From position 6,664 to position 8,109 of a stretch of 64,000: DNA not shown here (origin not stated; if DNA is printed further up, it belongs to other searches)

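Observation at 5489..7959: Cobalamin riboswitch controlling an MDR dehydrogenase and a divergent TrpD-like phosphoribosyltransferase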

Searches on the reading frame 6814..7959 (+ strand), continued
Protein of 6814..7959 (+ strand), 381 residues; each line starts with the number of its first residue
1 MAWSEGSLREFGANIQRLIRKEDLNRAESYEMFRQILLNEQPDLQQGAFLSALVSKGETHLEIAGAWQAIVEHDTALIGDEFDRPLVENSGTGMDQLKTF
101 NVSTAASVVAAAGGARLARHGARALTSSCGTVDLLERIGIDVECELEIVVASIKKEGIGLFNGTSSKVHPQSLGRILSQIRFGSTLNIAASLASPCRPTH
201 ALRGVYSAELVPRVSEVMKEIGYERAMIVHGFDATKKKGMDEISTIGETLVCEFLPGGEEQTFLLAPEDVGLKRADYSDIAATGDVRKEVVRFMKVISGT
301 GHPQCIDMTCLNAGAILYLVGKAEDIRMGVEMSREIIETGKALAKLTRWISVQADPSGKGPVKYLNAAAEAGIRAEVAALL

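Call 68: find_homologous_proteins(query=L088:5008-6123:+, max_evalue=1e-60)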
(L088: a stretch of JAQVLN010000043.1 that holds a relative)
Query L088:5008-6123:+ (372 aa): 2401 proteins with E <= 1e-60 among 8000 candidates; the best 120 are listed.
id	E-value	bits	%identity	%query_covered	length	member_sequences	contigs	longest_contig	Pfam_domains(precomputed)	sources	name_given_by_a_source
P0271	4.9e-235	797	100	100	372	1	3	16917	PF00591.28,PF02885.23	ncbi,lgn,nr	ncbi:MAG: anthranilate phosphoribosyltransferase [Desulfitobacteriaceae bacterium]|nr:anthranilate p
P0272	3.3e-217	738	92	99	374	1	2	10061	PF00591.28,PF02885.23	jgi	jgi:anthranilate phosphoribosyltransferase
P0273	2.0e-216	735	92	100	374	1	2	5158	PF00591.28,PF02885.23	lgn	-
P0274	1.6e-210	716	90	99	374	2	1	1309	PF00591.28,PF02885.23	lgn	-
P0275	4.3e-208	708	90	99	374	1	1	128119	PF00591.28,PF02885.23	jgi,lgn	jgi:anthranilate phosphoribosyltransferase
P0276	2.8e-199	679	84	99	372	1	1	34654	PF00591.28,PF02885.23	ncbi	ncbi:MAG: anthranilate phosphoribosyltransferase [Desulfitobacteriaceae bacterium]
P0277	1.3e-194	664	80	100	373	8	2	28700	PF00591.28,PF02885.23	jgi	jgi:anthranilate phosphoribosyltransferase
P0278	7.1e-178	609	77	98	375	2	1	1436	PF00591.28,PF02885.23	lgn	-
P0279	8.9e-178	608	76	99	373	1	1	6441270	PF00591.28,PF02885.23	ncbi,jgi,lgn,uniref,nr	ncbi:anthranilate phosphoribosyltransferase [Candidatus Formimonas warabiya]|uniref:Anthranilate pho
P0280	3.6e-176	603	74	98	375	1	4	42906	PF00591.28,PF02885.23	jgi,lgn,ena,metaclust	metaclust:\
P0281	9.7e-174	595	74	99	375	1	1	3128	PF00591.28,PF02885.23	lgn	-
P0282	2.6e-173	594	73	100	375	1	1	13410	PF00591.28,PF02885.23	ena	-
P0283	1.3e-170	585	73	99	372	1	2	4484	PF00591.28,PF02885.23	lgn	-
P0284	1.5e-170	585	73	99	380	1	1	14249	PF00591.28,PF02885.23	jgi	jgi:anthranilate phosphoribosyltransferase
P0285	2.5e-170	584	73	99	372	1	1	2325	PF00591.28,PF02885.23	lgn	-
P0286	2.6e-170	584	73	99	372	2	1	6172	PF00591.28,PF02885.23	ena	-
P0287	2.9e-169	580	70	99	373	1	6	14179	PF00591.28,PF02885.23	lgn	-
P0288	1.4e-167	575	71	99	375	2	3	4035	PF00591.28,PF02885.23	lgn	-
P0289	1.2e-166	572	71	99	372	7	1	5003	PF00591.28,PF02885.23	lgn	-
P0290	9.5e-166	569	71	98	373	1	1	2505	PF00591.28,PF02885.23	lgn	-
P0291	1.1e-165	569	69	99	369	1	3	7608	PF00591.28,PF02885.23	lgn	-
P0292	1.6e-163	562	69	99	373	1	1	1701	PF00591.28,PF02885.23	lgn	-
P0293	6.9e-163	560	70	99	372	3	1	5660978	PF00591.28,PF02885.23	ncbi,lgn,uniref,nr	ncbi:anthranilate phosphoribosyltransferase [Desulfosporosinus youngiae]|uniref:Anthranilate phospho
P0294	7.9e-163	559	71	99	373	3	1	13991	PF00591.28,PF02885.23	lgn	-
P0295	1.5e-162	558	69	98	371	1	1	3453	PF00591.28,PF02885.23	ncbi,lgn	-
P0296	5.4e-162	557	70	97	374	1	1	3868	PF00591.28,PF02885.23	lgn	-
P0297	1.3e-161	555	69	98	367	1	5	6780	PF00591.28,PF02885.23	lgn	-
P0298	1.4e-160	552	68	98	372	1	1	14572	PF00591.28,PF02885.23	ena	-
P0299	4.7e-159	547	67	99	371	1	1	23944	PF00591.28,PF02885.23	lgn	-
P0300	1.3e-158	545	69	98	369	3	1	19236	PF00591.28,PF02885.23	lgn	-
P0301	1.9e-158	545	67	99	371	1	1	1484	PF00591.28,PF02885.23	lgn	-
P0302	4.3e-158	544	67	98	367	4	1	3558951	PF00591.28,PF02885.23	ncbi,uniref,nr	ncbi:anthranilate phosphoribosyltransferase [Candidatus Contubernalis alkaliaceticus]|uniref:anthran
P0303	4.8e-158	544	67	99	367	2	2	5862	PF00591.28,PF02885.23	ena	-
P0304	6.0e-158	543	67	98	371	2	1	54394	PF00591.28,PF02885.23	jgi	-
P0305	9.6e-158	543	66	98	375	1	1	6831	PF00591.28,PF02885.23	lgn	-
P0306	1.1e-157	542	66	99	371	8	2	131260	PF00591.28,PF02885.23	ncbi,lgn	-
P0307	1.4e-157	542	68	98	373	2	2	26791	PF00591.28,PF02885.23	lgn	-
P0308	2.0e-157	542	67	99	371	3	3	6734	PF00591.28,PF02885.23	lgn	-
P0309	4.2e-157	541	65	99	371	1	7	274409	PF00591.28,PF02885.23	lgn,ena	-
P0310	9.2e-157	539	68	97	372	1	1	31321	PF00591.28,PF02885.23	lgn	-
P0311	5.5e-156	537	67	98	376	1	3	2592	PF00591.28,PF02885.23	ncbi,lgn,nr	ncbi:MAG TPA: anthranilate phosphoribosyltransferase [Syntrophomonadaceae bacterium]|nr:anthranilate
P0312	5.8e-156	537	66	100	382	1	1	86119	PF00591.28,PF02885.23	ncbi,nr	ncbi:MAG: anthranilate phosphoribosyltransferase [Bacillota bacterium]|nr:anthranilate phosphoribosy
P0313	7.2e-156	536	67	98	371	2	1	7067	PF00591.28,PF02885.23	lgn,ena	-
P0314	1.0e-155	536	65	100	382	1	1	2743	PF00591.28,PF02885.23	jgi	jgi:anthranilate phosphoribosyltransferase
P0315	1.5e-155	535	65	99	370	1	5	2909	PF00591.28,PF02885.23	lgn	-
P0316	2.9e-155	534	66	98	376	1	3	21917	PF00591.28,PF02885.23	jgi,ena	-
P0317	2.6e-154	531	66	99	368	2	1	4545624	PF00591.28,PF02885.23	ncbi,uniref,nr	ncbi:anthranilate phosphoribosyltransferase [Desulfofarcimen acetoxidans DSM 771]|uniref:Anthranilat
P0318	2.6e-154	531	66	97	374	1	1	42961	PF00591.28,PF02885.23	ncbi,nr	ncbi:MAG: anthranilate phosphoribosyltransferase [Clostridiaceae bacterium]|nr:anthranilate phosphor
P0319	4.1e-154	531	65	99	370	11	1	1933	PF00591.28,PF02885.23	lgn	-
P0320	2.9e-153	528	65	97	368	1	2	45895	PF00591.28,PF02885.23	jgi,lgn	-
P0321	4.1e-153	527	67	96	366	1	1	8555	PF00591.28,PF02885.23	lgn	-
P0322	4.2e-153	527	66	97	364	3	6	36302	PF00591.28,PF02885.23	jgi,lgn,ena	-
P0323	2.0e-152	525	65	98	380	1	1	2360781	PF00591.28,PF02885.23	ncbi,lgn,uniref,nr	ncbi:Pyrimidine-nucleoside phosphorylase [Candidatus Syntrophocurvum alkaliphilum]|uniref:Anthranila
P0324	2.4e-152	525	65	97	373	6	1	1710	PF00591.28,PF02885.23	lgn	-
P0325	3.9e-152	524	65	99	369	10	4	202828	PF00591.28,PF02885.23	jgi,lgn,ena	-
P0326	6.4e-152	523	65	98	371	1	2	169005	PF00591.28,PF02885.23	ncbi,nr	ncbi:anthranilate phosphoribosyltransferase [Tissierella creatinini]|nr:anthranilate phosphoribosylt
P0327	2.6e-151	521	65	98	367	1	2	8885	PF00591.28,PF02885.23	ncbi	ncbi:MAG: anthranilate phosphoribosyltransferase [Bacillota bacterium]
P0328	3.2e-151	521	66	99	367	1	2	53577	PF00591.28,PF02885.23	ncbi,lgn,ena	-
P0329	4.6e-151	521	66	98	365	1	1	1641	PF00591.28,PF02885.23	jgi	jgi:anthranilate phosphoribosyltransferase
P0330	6.2e-151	520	65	97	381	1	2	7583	PF00591.28,PF02885.23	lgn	-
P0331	3.7e-150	518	66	98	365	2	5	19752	PF00591.28,PF02885.23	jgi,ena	-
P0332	5.7e-150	517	66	98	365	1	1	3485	PF00591.28,PF02885.23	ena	-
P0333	8.2e-150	517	65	99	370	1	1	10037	PF00591.28,PF02885.23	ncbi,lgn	ncbi:MAG: anthranilate phosphoribosyltransferase [Bacillota bacterium]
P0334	1.3e-149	516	64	97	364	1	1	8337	PF00591.28,PF02885.23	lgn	-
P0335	1.4e-149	516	64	97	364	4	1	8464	PF00591.28,PF02885.23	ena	-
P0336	1.8e-149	515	64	98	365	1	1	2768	PF00591.28,PF02885.23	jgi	-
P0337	2.1e-149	515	65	98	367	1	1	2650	PF00591.28,PF02885.23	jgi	jgi:anthranilate phosphoribosyltransferase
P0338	5.3e-149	514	64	98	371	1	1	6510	PF00591.28,PF02885.23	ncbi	-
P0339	7.2e-149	513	65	99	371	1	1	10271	PF00591.28,PF02885.23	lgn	-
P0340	8.6e-149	513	65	97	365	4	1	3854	PF00591.28,PF02885.23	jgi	-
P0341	2.5e-148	512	66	98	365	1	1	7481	PF00591.28,PF02885.23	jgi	-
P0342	1.0e-147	510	63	99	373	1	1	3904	PF00591.28,PF02885.23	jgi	-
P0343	2.2e-147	509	64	99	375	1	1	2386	PF00591.28,PF02885.23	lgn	-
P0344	4.2e-147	508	65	97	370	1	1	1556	PF00591.28,PF02885.23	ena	-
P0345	5.1e-147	507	64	98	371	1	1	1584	PF00591.28,PF02885.23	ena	-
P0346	6.3e-147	507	64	97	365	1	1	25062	PF00591.28,PF02885.23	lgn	-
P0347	6.5e-147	507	66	94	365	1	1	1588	PF00591.28,PF02885.23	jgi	jgi:anthranilate phosphoribosyltransferase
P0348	6.6e-147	507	65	98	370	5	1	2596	PF00591.28,PF02885.23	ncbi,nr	ncbi:MAG: anthranilate phosphoribosyltransferase [Chloroflexi bacterium]|nr:anthranilate phosphoribo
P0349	1.2e-146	506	64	98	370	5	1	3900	PF00591.28,PF02885.23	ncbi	-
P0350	2.1e-146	505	64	98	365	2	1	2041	PF00591.28,PF02885.23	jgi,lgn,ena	-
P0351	2.6e-146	505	64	98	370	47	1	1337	PF00591.28,PF02885.23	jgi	-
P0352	2.8e-146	505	64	99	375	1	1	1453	PF00591.28,PF02885.23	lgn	-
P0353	5.4e-146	504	63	99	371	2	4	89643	PF00591.28,PF02885.23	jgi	jgi:anthranilate phosphoribosyltransferase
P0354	7.9e-146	503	62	97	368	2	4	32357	PF00591.28,PF02885.23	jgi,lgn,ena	-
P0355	1.1e-145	503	64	97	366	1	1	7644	PF00591.28,PF02885.23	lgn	-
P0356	1.1e-145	503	63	97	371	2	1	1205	PF00591.28,PF02885.23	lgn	-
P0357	2.4e-145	502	63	99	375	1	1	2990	PF00591.28,PF02885.23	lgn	-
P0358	5.7e-145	501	62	98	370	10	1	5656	PF00591.28,PF02885.23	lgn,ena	-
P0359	6.0e-145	501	62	99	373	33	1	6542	PF00591.28,PF02885.23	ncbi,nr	ncbi:MAG: anthranilate phosphoribosyltransferase [Chloroflexi bacterium]|nr:anthranilate phosphoribo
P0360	7.1e-145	500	61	98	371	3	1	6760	PF00591.28,PF02885.23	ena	-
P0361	7.9e-145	500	62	99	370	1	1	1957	PF00591.28,PF02885.23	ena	-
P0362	1.0e-144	500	62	99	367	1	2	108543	PF00591.28,PF02885.23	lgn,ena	-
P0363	1.2e-144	500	63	97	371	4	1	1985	PF00591.28,PF02885.23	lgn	-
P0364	1.9e-144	499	63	97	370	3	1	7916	PF00591.28,PF02885.23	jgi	jgi:anthranilate phosphoribosyltransferase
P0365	2.1e-144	499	62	97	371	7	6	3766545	PF00591.28,PF02885.23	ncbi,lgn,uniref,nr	ncbi:anthranilate phosphoribosyltransferase [Dehalobacterium formicoaceticum]|uniref:Anthranilate ph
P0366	7.7e-144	497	61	99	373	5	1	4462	PF00591.28,PF02885.23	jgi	-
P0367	9.4e-144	497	62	97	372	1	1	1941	PF00591.28,PF02885.23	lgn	-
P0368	1.3e-143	496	61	99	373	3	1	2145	PF00591.28,PF02885.23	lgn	-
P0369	1.3e-143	496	63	98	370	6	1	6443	PF00591.28,PF02885.23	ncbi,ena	-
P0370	1.8e-143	496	62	99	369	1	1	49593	PF00591.28,PF02885.23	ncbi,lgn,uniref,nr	ncbi:anthranilate phosphoribosyltransferase [Natroniella acetigena]|uniref:anthranilate phosphoribos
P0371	3.9e-143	495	63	98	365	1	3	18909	PF00591.28,PF02885.23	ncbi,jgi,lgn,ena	ncbi:MAG: anthranilate phosphoribosyltransferase [Actinomycetota bacterium]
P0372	5.0e-143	494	61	98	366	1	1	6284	PF00591.28,PF02885.23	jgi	-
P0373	6.5e-143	494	62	99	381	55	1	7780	PF00591.28,PF02885.23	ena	-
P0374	1.5e-142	493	61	98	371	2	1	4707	PF00591.28,PF02885.23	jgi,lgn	-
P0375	2.2e-142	492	64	96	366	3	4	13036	PF00591.28,PF02885.23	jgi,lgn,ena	-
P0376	2.4e-142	492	61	99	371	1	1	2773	PF00591.28,PF02885.23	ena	-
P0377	2.8e-142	492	61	98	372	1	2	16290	PF00591.28,PF02885.23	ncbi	-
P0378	3.4e-142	492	63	97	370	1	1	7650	PF00591.28,PF02885.23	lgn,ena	-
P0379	3.6e-142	491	62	99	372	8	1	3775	PF00591.28,PF02885.23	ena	-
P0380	3.7e-142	491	62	99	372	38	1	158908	PF00591.28,PF02885.23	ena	-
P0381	9.5e-142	490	63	98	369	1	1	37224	PF00591.28,PF02885.23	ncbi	ncbi:MAG: anthranilate phosphoribosyltransferase [Methanotrichaceae archaeon]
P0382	3.0e-141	488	60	98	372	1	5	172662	PF00591.28,PF02885.23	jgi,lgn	-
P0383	3.5e-141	488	61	98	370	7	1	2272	PF00591.28,PF02885.23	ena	-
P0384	3.9e-141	488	60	98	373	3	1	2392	PF00591.28,PF02885.23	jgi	-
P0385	4.2e-141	488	61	98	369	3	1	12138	PF00591.28,PF02885.23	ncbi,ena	-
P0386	4.6e-141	488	61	98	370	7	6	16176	PF00591.28,PF02885.23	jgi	jgi:anthranilate phosphoribosyltransferase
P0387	5.9e-141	487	63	97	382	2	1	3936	PF00591.28,PF02885.23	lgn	-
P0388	7.7e-141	487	62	96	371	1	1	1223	PF00591.28,PF02885.23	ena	-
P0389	7.9e-141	487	60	98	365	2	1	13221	PF00591.28,PF02885.23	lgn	-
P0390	1.4e-140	486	62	98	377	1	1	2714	PF00591.28,PF02885.23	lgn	-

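Call 91: find_related_loci(query=A7, collection=metagenome_contigs, flank=5000)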
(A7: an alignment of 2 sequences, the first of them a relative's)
Query A7 (372 aa) in metagenome_contigs; peptide patterns used: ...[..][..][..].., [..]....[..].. (x = any residue, [..] = any of these).
600 stretches matched a pattern (row limit reached: there are more); 38 encode a relative of the query (tblastn E <= 1e-3); 38 distinct loci.
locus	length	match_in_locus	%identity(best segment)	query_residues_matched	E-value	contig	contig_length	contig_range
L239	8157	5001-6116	96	1-372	0e+0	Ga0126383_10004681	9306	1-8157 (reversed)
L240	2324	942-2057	95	1-372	0e+0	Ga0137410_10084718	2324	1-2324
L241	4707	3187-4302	95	1-372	0e+0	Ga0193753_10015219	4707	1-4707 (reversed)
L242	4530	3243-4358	90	1-372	0e+0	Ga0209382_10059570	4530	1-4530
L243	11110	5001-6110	75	1-370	0e+0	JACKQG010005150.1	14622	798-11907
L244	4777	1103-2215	74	1-371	0e+0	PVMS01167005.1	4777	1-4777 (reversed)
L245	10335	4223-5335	73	1-371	0e+0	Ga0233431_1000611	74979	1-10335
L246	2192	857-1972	73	1-372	0e+0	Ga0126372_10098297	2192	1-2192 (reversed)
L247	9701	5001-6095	74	4-368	0e+0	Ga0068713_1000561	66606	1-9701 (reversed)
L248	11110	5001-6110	73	1-370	0e+0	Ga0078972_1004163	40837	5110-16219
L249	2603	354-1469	76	1-372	0e+0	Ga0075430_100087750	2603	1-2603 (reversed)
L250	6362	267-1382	76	1-372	0e+0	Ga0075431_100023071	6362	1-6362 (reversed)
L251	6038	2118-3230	73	1-371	0e+0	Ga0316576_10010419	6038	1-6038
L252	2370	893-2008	73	1-372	0e+0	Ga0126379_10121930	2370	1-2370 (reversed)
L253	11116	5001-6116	74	1-372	0e+0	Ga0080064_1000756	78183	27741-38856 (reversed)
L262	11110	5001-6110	67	1-370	1e-177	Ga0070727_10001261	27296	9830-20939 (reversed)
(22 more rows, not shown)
